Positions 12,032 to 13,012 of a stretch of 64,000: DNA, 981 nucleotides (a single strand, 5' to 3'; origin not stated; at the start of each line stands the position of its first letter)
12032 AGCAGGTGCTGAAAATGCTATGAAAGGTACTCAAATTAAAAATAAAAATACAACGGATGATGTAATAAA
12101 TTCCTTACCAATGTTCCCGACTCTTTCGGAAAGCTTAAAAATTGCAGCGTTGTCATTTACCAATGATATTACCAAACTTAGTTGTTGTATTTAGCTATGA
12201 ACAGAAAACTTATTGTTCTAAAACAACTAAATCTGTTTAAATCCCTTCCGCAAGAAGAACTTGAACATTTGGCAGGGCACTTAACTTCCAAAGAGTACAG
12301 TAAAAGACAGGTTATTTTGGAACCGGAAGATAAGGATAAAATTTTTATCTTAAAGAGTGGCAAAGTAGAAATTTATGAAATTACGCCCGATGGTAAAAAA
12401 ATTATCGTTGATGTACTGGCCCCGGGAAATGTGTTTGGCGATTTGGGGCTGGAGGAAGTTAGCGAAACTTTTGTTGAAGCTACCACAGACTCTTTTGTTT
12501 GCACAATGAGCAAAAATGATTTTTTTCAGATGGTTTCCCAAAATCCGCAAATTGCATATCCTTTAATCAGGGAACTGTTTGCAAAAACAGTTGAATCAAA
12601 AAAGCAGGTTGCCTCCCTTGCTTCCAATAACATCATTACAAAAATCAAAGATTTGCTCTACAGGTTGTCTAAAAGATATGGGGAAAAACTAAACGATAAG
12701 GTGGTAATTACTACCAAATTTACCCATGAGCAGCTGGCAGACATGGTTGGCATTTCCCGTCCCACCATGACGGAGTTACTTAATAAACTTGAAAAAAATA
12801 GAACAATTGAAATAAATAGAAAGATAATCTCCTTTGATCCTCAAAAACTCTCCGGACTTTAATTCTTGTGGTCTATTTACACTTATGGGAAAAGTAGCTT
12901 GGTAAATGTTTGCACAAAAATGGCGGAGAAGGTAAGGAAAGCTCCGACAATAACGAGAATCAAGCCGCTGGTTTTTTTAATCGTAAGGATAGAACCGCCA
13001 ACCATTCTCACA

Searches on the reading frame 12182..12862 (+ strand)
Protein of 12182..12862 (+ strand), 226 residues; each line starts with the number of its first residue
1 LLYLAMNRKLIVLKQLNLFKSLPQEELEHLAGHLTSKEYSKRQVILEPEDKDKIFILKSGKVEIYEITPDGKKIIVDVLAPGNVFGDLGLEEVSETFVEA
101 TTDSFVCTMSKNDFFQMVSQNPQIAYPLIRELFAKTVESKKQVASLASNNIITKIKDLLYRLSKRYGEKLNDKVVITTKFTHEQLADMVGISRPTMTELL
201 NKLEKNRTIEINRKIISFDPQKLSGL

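Call 52: search_protein_families(library=pfam, proteins=[window:12182-12862:+], max_evalue=0.001)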
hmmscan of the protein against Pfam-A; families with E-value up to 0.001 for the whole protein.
window:12182-12862:+ (226 aa): 2 families
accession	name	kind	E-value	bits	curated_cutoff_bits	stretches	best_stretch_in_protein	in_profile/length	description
PF00027.35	cNMP_binding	-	1.2e-17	64.1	27.5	1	37-121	2-89/89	Cyclic nucleotide-binding domain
PF13545.12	HTH_Crp_2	-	1.8e-12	47.5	27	1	157-224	5-68/70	Crp-like helix-turn-helix domain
